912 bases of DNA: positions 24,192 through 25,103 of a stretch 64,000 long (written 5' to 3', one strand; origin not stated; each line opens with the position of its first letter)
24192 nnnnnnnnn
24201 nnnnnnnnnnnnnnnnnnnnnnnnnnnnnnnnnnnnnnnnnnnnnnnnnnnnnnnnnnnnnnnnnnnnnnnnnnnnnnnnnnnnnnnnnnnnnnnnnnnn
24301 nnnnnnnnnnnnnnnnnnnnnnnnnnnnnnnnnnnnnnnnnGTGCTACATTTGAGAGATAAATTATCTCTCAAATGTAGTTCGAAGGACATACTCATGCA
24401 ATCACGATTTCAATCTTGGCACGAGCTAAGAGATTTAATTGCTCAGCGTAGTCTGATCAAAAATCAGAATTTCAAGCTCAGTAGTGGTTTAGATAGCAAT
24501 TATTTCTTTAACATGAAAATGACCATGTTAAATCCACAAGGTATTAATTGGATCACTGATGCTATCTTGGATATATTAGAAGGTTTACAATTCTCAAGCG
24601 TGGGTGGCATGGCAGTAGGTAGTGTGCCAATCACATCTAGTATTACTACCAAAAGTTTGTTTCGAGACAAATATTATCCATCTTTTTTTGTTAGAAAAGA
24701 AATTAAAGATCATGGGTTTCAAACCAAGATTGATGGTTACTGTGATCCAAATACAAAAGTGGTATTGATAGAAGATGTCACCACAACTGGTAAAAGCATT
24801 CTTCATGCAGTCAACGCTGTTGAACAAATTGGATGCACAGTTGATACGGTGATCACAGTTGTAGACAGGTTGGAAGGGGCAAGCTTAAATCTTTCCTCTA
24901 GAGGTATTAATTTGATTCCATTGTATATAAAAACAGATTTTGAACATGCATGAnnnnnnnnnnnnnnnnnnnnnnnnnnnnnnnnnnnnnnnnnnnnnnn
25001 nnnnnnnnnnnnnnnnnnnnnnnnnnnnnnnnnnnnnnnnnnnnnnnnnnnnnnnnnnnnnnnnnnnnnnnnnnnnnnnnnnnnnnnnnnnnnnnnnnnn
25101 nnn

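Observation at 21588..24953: NAD+ reconstitution module (NadV + NatV) with adjacent PRTase, plus a separate ADP-ribosylglycohydrolase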

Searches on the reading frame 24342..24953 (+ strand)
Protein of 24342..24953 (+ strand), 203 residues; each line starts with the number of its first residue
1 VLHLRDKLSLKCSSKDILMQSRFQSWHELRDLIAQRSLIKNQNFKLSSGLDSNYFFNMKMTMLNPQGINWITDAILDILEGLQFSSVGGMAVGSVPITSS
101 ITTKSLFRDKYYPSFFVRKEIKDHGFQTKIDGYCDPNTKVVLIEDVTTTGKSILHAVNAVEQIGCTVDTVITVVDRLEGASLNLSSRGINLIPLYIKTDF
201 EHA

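Call 3: search_protein_families(library=pfam, proteins=[window:24342-24953:+])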
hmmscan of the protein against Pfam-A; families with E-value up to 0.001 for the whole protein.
window:24342-24953:+ (203 aa): 1 family
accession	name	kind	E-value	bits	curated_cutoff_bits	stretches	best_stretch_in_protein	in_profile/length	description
PF00156.33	Pribosyltran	-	0.00094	19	26.3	0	137-180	87-130/158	Phosphoribosyl transferase domain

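Call 6: search_protein_families(library=ncbifam, proteins=[window:24342-24953:+])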
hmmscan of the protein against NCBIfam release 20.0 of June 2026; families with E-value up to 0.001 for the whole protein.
window:24342-24953:+ (203 aa): 10 families
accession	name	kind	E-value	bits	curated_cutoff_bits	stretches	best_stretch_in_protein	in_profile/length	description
TIGR00336.1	pyrE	equivalog_domain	1.1e-40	139.3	106.8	1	35-195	5-168/173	orotate phosphoribosyltransferase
NF004034.0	PRK05500.1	equivalog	2.1e-20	72.7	656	1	23-190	281-446/478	bifunctional orotidine-5'-phosphate decarboxylase/orotate phosphoribosyltransferase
NF010382.0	PRK13809.1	equivalog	1.2e-15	57.5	208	1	37-193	21-174/210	orotate phosphoribosyltransferase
TIGR01367.1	pyrE_Therm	equivalog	1.3e-15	57.5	150.25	1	32-190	5-158/187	orotate phosphoribosyltransferase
NF001729.0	PRK00455.1-3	equivalog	3.9e-14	52.5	245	1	40-192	30-183/231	orotate phosphoribosyltransferase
NF040646.1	HPT_Archaea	equivalog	3.5e-06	26.7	200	1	137-182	114-159/184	hypoxanthine/guanine phosphoribosyltransferase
NF002635.0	PRK02304.1-4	subfamily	8.8e-06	25.4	146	1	137-181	115-159/188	adenine phosphoribosyltransferase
NF002620.0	PRK02277.1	subfamily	1.1e-05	25.2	115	1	64-177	65-181/201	orotate phosphoribosyltransferase-like protein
NF009211.0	PRK12560.1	equivalog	2.2e-05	24.3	188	1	134-179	111-158/187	adenine phosphoribosyltransferase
NF002634.0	PRK02304.1-3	equivalog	0.00034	20.4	170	1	134-191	115-173/182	adenine phosphoribosyltransferase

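Call 7: search_protein_families(library=phrogs, proteins=[window:24342-24953:+])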
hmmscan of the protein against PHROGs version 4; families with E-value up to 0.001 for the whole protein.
window:24342-24953:+ (203 aa): 1 family
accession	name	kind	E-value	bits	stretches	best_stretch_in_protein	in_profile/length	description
phrog_32468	-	other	1.2e-23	85.2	1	38-196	24-187/214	phosphoribosyl transferase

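Call 18: search_dna_similar(query=window:24342-24953:+, collection=phages, mode=protein, max_rows=40)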
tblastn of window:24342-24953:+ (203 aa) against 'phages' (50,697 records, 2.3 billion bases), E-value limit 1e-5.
Records with a match: 27; places in all: 27; records where one place covers at least 80% of the query: 8.
Best place of each record, by identity: <60% 27.
By first word of the organism name: Marine 6; Prochlorococcus 6; Listeria 4; Staphylococcus 3; Acinetobacter 2; Salmonella 2; Campylobacter 2; uncultured 1; Bacteriophage 1.
By host as written in the record: - 11; Prochlorococcus sp. NATL1A 4; Listeria monocytogenes 4; Homo sapiens 2; Campylobacter jejuni 2; Staphylococcus aureus 2; Prochlorococcus marinus NATL2A 1; Staphylococcus pseudintermedius 1.
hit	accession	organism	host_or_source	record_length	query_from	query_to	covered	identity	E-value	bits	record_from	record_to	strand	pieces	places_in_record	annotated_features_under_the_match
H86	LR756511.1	uncultured phage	metagenomic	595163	28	189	80%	38.8%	3e-25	107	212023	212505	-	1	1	record has no annotation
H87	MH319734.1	Marine virus AG-345-E02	single cell amplified by WGA-X; seawater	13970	26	195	84%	33.0%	2e-14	77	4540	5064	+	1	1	record has no annotation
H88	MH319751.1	Marine virus AG-345-F15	single cell amplified by WGA-X; seawater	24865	35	195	79%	34.5%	6e-18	87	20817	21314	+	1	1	record has no annotation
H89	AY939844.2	Prochlorococcus phage P-SSM2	Prochlorococcus sp. NATL1A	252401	26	195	84%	32.4%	2e-13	74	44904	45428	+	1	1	orotate phosphoribosyltransferase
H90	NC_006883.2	Prochlorococcus phage P-SSM2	Prochlorococcus sp. NATL1A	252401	26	195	84%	32.4%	2e-13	74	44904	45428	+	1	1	phosphoribosyl transferase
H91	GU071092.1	Prochlorococcus phage P-SSM2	-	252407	26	195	84%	32.4%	2e-13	74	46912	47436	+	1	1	cyanobacterial orotate phosphoribosyltransferase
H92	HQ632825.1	Prochlorococcus phage P-SSM5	Prochlorococcus marinus NATL2A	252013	26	195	84%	32.4%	2e-13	74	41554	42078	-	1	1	orotate phosphoribosyltransferase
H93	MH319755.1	Marine virus AG-345-L05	single cell amplified by WGA-X; seawater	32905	6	191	92%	28.9%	1e-13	74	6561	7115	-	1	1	record has no annotation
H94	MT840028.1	Bacteriophage sp.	human fecal samples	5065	38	202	81%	31.4%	1e-11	68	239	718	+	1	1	record has no annotation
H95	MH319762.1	Marine virus AG-345-O18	single cell amplified by WGA-X; seawater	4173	28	186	78%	31.8%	2e-12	71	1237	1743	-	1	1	record has no annotation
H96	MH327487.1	Marine virus AG-341-P01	single cell amplified by WGA-X; seawater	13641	28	186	78%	31.8%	2e-12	71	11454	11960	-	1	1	record has no annotation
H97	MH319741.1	Marine virus AG-345-E15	single cell amplified by WGA-X; seawater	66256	40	178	68%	34.3%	2e-12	71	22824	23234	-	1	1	record has no annotation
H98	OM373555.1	Staphylococcus phage vB_SpsX-DS7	Staphylococcus pseudintermedius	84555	37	202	82%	28.2%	1e-10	66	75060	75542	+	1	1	record has no annotation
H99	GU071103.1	Prochlorococcus phage P-SSM7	Prochlorococcus sp. NATL1A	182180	29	178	74%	30.5%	3e-16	82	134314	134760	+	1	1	orotate phosphoribosyltransferase | hypothetical protein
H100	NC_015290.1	Prochlorococcus phage P-SSM7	Prochlorococcus sp. NATL1A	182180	29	178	74%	30.5%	3e-16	82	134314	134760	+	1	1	phosphoribosyl transferase | hypothetical protein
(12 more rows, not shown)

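Call 21: search_solved_structures(query=window:24342-24953:+, show_alignments=3, max_evalue=0.001)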
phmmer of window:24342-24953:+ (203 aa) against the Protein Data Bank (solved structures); distinct sequences matched with E-value up to 0.001: 19.
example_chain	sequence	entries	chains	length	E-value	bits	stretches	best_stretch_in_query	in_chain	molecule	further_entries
2p1z_A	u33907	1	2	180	1.7e-21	80.2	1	27-190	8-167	Phosphoribosyltransferase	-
5hkf_A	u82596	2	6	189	3.1e-19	72.9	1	28-190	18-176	Orotate phosphoribosyltransferase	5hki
5hkl_A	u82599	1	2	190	3.1e-19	72.9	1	28-190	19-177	Orotate phosphoribosyltransferase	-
2yzk_A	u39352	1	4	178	7.7e-16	61.8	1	32-194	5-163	Orotate phosphoribosyltransferase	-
2wns_A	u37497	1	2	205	3e-15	59.9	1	40-191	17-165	OROTATE PHOSPHORIBOSYLTRANSFERASE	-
3qw4_B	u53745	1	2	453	3.8e-12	49.8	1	28-189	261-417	UMP synthase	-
1lh0_A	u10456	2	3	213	6.5e-12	49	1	34-180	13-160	OMP synthase | OROTATE PHOSPHORIBOSYLTRANSFERASE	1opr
3mjd_A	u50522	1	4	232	1.2e-11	48.1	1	28-181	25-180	Orotate phosphoribosyltransferase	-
1sto_A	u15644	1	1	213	4.6e-11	46.2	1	34-180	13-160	OROTATE PHOSPHORIBOSYLTRANSFERASE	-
2aee_A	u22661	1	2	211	6e-11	45.8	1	41-196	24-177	Orotate phosphoribosyltransferase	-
3dez_A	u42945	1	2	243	9.3e-11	45.2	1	38-194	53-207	Orotate phosphoribosyltransferase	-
1oro_A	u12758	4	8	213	1.2e-10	44.9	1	34-180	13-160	OROTATE PHOSPHORIBOSYLTRANSFERASE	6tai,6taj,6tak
2pry_A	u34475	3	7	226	1.2e-10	44.8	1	34-182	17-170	Orotate phosphoribosyltransferase 1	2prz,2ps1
4wn3_A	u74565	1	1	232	1.3e-10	44.7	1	34-182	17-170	Orotate phosphoribosyltransferase 1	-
4wml_A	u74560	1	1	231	1.4e-10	44.7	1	35-182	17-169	Orotate phosphoribosyltransferase 1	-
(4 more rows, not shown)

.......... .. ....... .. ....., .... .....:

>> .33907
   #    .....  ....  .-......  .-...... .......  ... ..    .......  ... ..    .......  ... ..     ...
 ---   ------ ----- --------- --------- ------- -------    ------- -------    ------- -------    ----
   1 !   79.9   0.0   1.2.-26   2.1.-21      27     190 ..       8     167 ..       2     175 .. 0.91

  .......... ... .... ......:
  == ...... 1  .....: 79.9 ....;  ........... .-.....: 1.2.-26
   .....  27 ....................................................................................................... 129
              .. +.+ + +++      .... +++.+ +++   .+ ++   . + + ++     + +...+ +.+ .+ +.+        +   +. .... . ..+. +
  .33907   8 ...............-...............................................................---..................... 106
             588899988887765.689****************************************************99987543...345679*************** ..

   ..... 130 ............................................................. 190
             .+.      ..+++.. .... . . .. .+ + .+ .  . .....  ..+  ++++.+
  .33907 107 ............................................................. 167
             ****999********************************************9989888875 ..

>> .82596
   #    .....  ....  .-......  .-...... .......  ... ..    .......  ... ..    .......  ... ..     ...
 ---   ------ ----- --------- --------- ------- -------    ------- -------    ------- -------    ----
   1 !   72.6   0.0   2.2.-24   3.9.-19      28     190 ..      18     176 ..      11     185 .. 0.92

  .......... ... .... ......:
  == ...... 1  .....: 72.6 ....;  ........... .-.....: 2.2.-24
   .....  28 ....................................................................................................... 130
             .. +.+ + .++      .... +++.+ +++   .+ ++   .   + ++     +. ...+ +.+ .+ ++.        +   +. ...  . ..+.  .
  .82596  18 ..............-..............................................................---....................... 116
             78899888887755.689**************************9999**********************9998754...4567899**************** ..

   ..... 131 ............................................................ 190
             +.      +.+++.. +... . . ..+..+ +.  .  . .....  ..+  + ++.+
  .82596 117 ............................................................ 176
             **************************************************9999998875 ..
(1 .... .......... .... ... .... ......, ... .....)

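Call 23: find_homologous_proteins(query=window:24342-24953:+)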
Query window:24342-24953:+ (203 aa): 1304 proteins with E <= 0.001 among 1456 candidates; the best 120 are listed.
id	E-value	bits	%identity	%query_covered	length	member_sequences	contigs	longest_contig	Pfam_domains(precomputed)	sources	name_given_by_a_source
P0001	3.6e-116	404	99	91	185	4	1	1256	-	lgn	-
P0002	2.0e-75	271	69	87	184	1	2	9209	PF00156.34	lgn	-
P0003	3.8e-74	267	68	90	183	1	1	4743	PF00156.34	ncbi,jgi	jgi:orotate phosphoribosyltransferase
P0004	4.4e-73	263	68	88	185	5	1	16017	PF00156.34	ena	-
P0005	1.3e-72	262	67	88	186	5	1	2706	PF00156.34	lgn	-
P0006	3.8e-72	260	68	86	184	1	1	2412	-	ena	-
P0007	6.0e-72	260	66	88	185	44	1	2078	PF00156.34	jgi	jgi:orotate phosphoribosyltransferase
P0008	1.7e-71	258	65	91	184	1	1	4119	PF00156.34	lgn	-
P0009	7.2e-71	256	66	88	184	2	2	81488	PF00156.34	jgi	jgi:orotate phosphoribosyltransferase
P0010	1.7e-69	252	65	90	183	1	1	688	PF00156.34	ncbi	-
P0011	2.1e-69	251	66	88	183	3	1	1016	PF14681.13,PF00156.34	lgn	-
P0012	4.0e-69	250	66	88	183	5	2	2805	PF00156.34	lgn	-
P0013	1.9e-67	245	67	85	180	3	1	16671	PF00156.34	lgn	-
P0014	1.3e-66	242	65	86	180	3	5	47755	PF00156.34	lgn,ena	-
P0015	8.1e-55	204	53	91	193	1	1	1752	PF00156.34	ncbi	-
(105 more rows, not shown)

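Call 24: find_encoding_contigs(protein=P0009, flank=10000, max_places=3)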
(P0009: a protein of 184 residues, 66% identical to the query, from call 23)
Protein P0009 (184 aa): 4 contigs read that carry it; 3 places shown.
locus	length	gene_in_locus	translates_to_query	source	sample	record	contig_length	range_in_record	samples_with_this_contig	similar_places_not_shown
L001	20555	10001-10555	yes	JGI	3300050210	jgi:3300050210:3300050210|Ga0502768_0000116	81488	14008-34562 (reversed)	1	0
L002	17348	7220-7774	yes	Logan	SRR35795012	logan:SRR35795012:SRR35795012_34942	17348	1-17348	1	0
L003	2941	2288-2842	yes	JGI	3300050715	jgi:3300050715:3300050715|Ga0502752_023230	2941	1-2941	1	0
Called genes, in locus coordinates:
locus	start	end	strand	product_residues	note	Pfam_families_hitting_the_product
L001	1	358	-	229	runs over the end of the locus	-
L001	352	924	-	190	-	-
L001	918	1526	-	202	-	-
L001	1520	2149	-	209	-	-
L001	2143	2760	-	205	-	-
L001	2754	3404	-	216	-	-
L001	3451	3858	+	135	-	-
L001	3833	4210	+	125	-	PF26831:Phage_T4_Spanin (weak)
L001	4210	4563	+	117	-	-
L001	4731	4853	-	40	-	-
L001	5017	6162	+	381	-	-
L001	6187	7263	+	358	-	-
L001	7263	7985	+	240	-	PF13385:Laminin_G_3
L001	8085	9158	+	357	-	PF01467:CTP_transf_like, PF00293:NUDIX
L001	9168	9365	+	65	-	-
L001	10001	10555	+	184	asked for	PF00156:Pribosyltran (weak)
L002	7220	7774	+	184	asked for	PF00156:Pribosyltran (weak)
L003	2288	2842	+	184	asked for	PF00156:Pribosyltran (weak)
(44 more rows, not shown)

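Call 25: find_encoding_contigs(protein=P0014, flank=10000, max_places=3)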
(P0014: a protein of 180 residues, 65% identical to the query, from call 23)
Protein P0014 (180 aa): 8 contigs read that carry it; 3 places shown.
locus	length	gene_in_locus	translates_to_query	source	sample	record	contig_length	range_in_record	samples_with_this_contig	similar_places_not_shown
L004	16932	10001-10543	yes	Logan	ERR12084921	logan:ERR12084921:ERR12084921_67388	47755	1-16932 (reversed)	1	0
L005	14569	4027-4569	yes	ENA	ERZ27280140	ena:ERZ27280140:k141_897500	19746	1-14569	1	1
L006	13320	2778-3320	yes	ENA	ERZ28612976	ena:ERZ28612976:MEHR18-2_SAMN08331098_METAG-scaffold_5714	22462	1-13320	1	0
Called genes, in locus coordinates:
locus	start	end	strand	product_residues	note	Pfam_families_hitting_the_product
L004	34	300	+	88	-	-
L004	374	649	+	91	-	-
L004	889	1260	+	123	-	-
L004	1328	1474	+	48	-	-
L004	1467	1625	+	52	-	-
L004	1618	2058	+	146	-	-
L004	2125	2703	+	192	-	PF00574:CLP_protease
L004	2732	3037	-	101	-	-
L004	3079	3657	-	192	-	-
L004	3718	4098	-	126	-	PF26831:Phage_T4_Spanin (faint)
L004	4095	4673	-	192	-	-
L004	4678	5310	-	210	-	PF00182:Glyco_hydro_19 (weak)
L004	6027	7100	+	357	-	PF01467:CTP_transf_like, PF00293:NUDIX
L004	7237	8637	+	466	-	PF18127:NAMPT_N, PF04095:NAPRTase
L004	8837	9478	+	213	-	PF05711:TylF, PF13578:Methyltransf_24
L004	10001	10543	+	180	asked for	PF00156:Pribosyltran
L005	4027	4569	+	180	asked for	PF00156:Pribosyltran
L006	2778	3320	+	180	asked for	PF00156:Pribosyltran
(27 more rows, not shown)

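Call 26: find_encoding_contigs(protein=P0004, flank=10000, max_places=2)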
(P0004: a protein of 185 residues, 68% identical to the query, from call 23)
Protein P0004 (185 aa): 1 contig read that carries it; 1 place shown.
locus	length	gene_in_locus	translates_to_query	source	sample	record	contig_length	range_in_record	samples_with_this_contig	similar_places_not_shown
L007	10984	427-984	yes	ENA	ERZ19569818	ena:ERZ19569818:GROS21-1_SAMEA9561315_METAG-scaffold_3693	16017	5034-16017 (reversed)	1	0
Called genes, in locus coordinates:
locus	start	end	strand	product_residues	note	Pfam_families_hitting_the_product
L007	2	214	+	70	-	?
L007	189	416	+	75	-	-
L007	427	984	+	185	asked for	PF00156:Pribosyltran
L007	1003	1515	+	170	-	PF04365:BrnT_toxin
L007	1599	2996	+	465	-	PF18127:NAMPT_N, PF04095:NAPRTase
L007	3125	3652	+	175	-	PF01126:Heme_oxygenase (weak)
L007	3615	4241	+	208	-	PF05996:Fe_bilin_red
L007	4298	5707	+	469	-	PF00140:Sigma70_r1_2 (weak), PF04546:Sigma70_ner (faint), PF04542:Sigma70_r2, PF04539:Sigma70_r3, PF04545:Sigma70_r4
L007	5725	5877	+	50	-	-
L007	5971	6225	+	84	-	-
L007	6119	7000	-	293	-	PF20987:I-TevI_DNA-bd (weak)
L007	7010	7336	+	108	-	PF00472:RF-1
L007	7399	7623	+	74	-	-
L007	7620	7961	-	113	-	-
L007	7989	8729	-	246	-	-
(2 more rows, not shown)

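Call 36: get_annotated_region(hit=H86, flank=15000)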
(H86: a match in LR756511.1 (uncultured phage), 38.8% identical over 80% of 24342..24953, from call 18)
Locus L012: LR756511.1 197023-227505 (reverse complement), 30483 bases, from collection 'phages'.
description: uncultured phage genome assembly, chromosome: 1.
organism: uncultured phage (NCBI taxid 278008)
taxonomy: Viruses; environmental samples
host: -; source: metagenomic; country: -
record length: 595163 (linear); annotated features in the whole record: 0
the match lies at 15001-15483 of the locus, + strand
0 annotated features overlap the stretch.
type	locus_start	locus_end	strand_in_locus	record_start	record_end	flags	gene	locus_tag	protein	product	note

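Call 49: find_related_loci(query=window:24396-24953:+, collection=viral_contigs, flank=10000)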
Query window:24396-24953:+ (185 aa) in viral_contigs; peptide patterns used: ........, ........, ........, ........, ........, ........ (x = any residue, [..] = any of these).
22 stretches matched a pattern, but none encodes a relative of the query by tblastn (E <= 1e-3).
